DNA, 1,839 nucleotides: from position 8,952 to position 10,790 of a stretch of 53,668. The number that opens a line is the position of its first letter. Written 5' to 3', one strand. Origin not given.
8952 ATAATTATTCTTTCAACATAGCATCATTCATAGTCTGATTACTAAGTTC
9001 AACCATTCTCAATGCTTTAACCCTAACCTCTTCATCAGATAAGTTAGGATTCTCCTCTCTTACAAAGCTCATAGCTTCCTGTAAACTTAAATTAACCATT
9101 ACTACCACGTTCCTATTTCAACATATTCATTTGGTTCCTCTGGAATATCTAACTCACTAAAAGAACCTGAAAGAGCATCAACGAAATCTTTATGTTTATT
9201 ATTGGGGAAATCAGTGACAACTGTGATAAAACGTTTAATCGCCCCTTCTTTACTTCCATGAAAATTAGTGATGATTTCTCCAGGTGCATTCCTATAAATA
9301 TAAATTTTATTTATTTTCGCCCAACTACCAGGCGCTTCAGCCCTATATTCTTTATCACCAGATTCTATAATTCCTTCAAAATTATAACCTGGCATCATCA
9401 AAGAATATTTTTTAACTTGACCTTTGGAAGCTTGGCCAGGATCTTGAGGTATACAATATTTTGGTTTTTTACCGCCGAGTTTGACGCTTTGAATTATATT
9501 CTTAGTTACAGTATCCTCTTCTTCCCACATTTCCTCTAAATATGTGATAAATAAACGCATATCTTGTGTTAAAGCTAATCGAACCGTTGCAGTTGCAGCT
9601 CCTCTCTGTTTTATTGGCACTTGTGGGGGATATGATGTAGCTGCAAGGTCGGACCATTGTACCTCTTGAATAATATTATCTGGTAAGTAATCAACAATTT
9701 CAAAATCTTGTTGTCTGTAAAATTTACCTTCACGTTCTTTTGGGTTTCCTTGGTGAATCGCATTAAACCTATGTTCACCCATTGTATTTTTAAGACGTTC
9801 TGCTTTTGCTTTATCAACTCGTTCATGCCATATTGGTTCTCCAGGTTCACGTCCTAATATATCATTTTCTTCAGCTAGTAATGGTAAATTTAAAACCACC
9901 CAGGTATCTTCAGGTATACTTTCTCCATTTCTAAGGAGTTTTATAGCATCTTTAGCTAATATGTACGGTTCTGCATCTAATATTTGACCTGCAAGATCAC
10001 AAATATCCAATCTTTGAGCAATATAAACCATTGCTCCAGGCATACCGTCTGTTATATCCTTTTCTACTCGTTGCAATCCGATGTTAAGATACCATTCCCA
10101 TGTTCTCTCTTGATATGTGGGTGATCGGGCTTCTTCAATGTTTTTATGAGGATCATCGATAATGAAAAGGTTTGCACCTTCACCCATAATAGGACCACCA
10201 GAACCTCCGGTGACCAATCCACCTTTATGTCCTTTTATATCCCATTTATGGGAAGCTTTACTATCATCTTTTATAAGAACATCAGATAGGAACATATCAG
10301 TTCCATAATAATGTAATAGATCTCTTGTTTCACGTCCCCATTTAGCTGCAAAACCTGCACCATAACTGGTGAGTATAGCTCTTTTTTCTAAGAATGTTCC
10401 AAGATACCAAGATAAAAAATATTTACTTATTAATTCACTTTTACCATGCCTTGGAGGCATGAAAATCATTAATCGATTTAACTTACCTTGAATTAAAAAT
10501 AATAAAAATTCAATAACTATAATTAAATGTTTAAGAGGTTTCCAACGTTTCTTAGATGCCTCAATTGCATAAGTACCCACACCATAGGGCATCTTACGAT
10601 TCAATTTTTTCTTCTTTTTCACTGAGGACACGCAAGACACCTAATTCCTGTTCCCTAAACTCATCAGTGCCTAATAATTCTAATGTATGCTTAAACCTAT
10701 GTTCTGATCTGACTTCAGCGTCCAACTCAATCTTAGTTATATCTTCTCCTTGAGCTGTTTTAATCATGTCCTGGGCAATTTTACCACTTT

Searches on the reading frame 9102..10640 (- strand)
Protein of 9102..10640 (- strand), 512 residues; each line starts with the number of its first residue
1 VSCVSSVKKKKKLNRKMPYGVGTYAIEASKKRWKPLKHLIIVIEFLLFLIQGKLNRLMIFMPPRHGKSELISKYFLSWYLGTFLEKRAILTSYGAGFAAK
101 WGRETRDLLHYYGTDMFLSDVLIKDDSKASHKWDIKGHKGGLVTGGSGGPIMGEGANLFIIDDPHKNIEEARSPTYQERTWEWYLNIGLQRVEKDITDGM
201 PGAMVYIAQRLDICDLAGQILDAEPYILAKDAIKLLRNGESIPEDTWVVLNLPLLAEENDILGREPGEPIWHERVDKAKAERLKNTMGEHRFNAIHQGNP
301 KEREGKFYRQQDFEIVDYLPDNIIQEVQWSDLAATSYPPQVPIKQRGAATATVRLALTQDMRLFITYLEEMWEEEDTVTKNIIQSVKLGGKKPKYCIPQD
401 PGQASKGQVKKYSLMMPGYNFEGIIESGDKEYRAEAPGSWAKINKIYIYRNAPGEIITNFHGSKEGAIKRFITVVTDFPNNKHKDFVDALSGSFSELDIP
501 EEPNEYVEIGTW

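Call 12: search_protein_families(library=pfam, proteins=[window:9102-10640:-], max_evalue=0.01)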
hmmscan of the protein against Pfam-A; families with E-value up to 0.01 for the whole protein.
window:9102-10640:- (512 aa): 0 families

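Call 13: search_protein_families(library=phrogs, proteins=[window:9102-10640:-], max_evalue=0.01)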
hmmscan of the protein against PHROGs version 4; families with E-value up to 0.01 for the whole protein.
window:9102-10640:- (512 aa): 6 families
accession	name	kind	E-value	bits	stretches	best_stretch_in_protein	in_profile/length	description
phrog_38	-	head and packaging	3.4e-50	172.5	1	36-503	291-709/760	terminase large subunit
phrog_4758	-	head and packaging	3.2e-41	142.3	1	24-224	26-221/243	terminase large subunit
phrog_979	-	head and packaging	3.5e-14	53.4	1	302-497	410-599/642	terminase large subunit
phrog_30251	-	head and packaging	1.1e-13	51.4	1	55-222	56-223/799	terminase large subunit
phrog_12171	-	head and packaging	3e-09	38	1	390-498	2-96/110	terminase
phrog_5573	-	head and packaging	6.5e-08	33.3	1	245-316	10-73/250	terminase large subunit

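Call 14: find_related_loci(query=window:9102-10640:-, collection=genome_contigs, flank=10000)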
Query window:9102-10640:- (512 aa) in genome_contigs; peptide patterns used: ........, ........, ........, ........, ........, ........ (x = any residue, [..] = any of these).
89 stretches matched a pattern; 3 encode a relative of the query (tblastn E <= 1e-3); 3 distinct loci.
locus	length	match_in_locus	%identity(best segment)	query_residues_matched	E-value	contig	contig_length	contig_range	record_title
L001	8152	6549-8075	76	5-505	0e+0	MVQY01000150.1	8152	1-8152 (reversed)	MAG: Methanobacterium sp. PtaU1.Bin097 A4E26_contig000150, whole genome shotgun sequence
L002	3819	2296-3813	75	5-502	0e+0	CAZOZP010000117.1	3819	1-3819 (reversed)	MAG TPA_asm: uncultured Melioribacteraceae bacterium isolate binchicken_co190_134 genome assembly, contig: NODE_36380_le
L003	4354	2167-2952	42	25-310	2e-68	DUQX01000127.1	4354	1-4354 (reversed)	MAG TPA_asm: Bacillota bacterium isolate AS08sgBPME_442 272260_AS08, whole genome shotgun sequence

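Call 15: find_related_loci(query=window:9102-10640:-, collection=viral_contigs, flank=10000)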
Query window:9102-10640:- (512 aa) in viral_contigs; peptide patterns used: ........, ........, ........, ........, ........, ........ (x = any residue, [..] = any of these).
21 stretches matched a pattern; 2 encode a relative of the query (tblastn E <= 1e-3); 2 distinct loci.
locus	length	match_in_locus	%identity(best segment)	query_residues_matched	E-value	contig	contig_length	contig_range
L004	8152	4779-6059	36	24-497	3e-76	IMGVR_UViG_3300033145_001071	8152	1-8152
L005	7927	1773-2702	39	5-333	5e-68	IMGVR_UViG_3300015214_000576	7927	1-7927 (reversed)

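Call 24: find_homologous_proteins(query=window:9102-10640:-, max_evalue=1e-30)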
Query window:9102-10640:- (512 aa): 1395 proteins with E <= 1e-30 among 8000 candidates; the best 120 are listed.
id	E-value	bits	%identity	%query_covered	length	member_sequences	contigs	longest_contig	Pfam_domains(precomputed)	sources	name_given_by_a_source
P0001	0.0e+0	1156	100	97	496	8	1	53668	-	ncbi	-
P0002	3.2e-262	889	76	94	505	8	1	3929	-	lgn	-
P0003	1.4e-250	850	73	97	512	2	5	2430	-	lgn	-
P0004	9.3e-169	580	57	96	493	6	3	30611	-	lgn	-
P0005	1.0e-158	547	52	96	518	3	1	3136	-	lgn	-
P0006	9.8e-156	537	51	99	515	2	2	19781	-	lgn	-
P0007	3.4e-155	536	51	97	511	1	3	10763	PF03237.22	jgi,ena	-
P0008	3.8e-155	536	51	94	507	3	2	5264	PF03237.22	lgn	-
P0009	2.8e-151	523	52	95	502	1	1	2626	-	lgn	-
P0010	2.8e-151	523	50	95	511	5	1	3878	-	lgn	-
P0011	3.9e-130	453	46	92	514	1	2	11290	PF03237.22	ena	-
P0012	1.1e-128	448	48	95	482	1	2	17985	-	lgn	-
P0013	7.4e-128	445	48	90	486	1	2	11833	-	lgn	-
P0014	8.1e-128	445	46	93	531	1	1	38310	-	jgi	jgi:hypothetical protein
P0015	1.2e-127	445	44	90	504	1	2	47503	PF03237.22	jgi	jgi:hypothetical protein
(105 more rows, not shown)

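Call 25: find_encoding_contigs(protein=P0004, flank=10000, max_places=3)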
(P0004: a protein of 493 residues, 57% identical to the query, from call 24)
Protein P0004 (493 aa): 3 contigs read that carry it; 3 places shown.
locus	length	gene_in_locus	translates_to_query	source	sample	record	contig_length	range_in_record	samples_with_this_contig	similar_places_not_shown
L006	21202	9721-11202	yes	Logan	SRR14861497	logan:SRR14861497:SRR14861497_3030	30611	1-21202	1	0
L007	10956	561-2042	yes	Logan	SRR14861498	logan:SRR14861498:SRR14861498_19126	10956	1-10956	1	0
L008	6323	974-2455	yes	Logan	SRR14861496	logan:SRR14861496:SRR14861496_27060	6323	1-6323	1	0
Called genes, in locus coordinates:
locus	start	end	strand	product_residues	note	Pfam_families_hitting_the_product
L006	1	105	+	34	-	?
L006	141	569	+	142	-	-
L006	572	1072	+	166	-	-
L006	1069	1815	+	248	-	PF04404:ERF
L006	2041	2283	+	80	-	-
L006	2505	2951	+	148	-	PF12826:HHH_2 (weak), PF14520:HHH_5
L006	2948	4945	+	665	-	PF17207:MCM_OB, PF00493:MCM, PF00004:AAA (weak), PF07726:AAA_3 (weak), PF07728:AAA_5, PF01078:Mg_chelatase, PF17855:MCM_lid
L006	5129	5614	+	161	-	-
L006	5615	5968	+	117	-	-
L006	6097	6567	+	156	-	-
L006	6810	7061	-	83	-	-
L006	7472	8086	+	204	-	PF08271:Zn_Ribbon_TF (weak)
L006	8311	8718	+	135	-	-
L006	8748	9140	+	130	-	-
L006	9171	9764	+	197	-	-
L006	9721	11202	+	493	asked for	-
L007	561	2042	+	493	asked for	-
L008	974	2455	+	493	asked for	-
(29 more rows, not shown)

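Call 26: find_encoding_contigs(protein=P0006, flank=10000, max_places=3)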
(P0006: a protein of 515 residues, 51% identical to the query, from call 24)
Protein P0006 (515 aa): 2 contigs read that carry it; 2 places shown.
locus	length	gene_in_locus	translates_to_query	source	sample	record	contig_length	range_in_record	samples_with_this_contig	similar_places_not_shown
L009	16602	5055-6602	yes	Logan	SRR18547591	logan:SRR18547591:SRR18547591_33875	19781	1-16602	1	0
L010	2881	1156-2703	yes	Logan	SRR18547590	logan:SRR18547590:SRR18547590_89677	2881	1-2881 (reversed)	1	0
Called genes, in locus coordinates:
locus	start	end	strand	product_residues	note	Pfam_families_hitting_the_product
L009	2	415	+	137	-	?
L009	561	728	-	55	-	-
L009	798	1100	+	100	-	-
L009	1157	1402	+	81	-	-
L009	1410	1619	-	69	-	-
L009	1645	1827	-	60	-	-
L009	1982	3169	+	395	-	PF02195:ParB_N (weak), PF01170:UPF0020 (faint), PF01555:N6_N4_Mtase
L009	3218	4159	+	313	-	-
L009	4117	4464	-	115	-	-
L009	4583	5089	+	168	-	-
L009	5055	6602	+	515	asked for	-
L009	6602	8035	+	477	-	-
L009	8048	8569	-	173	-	-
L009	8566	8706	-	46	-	-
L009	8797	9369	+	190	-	-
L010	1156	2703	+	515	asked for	-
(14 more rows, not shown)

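Call 67: list_cluster_members(proteins=[P0001, P0123, P0125])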
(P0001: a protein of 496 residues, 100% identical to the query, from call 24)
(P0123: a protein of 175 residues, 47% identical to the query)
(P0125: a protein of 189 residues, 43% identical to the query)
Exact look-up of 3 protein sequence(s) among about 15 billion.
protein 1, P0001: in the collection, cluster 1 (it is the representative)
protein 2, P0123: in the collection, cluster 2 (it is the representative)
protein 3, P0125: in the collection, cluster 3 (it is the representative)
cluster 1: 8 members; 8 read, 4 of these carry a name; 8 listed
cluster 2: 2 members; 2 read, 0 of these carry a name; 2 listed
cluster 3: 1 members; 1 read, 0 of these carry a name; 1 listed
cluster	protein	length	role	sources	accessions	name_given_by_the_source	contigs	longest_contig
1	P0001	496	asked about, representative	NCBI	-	-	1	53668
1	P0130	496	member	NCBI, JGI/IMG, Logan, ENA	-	phage terminase large subunit-like protein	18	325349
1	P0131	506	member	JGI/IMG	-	hypothetical protein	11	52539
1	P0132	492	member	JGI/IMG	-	phage terminase large subunit-like protein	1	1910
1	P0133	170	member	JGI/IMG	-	hypothetical protein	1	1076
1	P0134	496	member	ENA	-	-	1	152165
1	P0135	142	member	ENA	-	-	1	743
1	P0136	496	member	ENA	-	-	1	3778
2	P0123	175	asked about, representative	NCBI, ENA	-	-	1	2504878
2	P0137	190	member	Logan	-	-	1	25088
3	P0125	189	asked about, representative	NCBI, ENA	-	-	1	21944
